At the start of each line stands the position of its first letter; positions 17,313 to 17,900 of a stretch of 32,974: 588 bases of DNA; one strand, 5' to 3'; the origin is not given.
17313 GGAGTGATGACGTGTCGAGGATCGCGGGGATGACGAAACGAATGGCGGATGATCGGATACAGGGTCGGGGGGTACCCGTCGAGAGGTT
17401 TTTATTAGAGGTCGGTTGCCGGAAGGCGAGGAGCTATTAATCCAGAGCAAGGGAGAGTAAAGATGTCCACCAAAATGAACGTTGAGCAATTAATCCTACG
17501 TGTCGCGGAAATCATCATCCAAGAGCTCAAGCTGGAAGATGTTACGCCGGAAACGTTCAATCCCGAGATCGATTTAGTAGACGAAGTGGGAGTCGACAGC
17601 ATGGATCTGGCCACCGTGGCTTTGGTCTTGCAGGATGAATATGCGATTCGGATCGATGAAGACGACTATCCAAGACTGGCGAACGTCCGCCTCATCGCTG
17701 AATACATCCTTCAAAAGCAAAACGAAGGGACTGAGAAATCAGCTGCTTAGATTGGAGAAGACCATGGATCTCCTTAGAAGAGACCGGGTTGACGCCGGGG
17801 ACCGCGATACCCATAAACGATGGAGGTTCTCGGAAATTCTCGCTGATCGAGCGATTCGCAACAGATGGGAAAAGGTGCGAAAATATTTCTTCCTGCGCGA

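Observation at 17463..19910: ACP followed directly by two tandem paralogous radical SAM enzymes with a shared CC-x5/6-C-x2-C C-terminal motif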

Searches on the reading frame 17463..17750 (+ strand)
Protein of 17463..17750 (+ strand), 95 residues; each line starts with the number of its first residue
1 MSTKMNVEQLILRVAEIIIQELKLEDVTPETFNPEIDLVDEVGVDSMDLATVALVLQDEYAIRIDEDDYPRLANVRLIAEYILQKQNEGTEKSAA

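Call 5: search_protein_families(library=pfam, proteins=[window:17463-17750:+], max_evalue=0.01)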
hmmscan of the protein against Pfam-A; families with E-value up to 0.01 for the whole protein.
window:17463-17750:+ (95 aa): 1 family
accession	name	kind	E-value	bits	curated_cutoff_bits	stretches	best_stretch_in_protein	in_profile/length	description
PF00550.31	PP-binding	-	4e-08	33.8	20.8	1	13-82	2-67/67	Phosphopantetheine attachment site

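Call 6: search_protein_families(library=ncbifam, proteins=[window:17463-17750:+], max_evalue=0.01)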
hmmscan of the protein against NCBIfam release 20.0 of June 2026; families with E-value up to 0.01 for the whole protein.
window:17463-17750:+ (95 aa): 13 families
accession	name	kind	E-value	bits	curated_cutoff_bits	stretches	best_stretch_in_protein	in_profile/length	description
NF006617.0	PRK09184.1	subfamily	6.7e-11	42.1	70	1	4-86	8-94/96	phosphopantetheine-binding protein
NF002148.0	PRK00982.1-2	subfamily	4.7e-09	36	71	1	8-86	3-78/79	acyl carrier protein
NF002147.0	PRK00982.1-1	equivalog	8.8e-08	31.9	84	1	6-87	4-82/83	acyl carrier protein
NF002150.0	PRK00982.1-4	subfamily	9.1e-08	32.2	66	1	8-86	4-79/80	acyl carrier protein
NF040636.1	AcpM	exception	2.7e-07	30.5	146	1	8-93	4-86/93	meromycolate extension acyl carrier protein AcpM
NF002149.0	PRK00982.1-3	equivalog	1.2e-06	28.3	106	1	12-86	6-77/78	acyl carrier protein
TIGR00517.1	acyl_carrier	equivalog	3.9e-06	26.7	70.45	1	10-86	4-77/77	acyl carrier protein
NF006031.0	PRK08172.1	equivalog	4.1e-06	27.4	76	1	13-78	8-70/82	acyl carrier protein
NF002151.0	PRK00982.1-5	equivalog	1.5e-05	25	92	1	11-85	5-76/78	acyl carrier protein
NF058660.1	cispen_ACP_AmcB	equivalog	4.3e-05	23.6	80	1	13-85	5-78/80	cispentacin biosynthesis acyl carrier protein AmcB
NF009104.0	PRK12449.1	equivalog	5.4e-05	23.1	70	1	5-86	1-79/80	acyl carrier protein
NF005079.0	PRK06508.1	equivalog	0.00038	20.8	83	1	13-69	7-60/93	acyl carrier protein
NF004533.0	PRK05883.1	equivalog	0.0021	17.8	72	1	16-69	30-80/100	acyl carrier protein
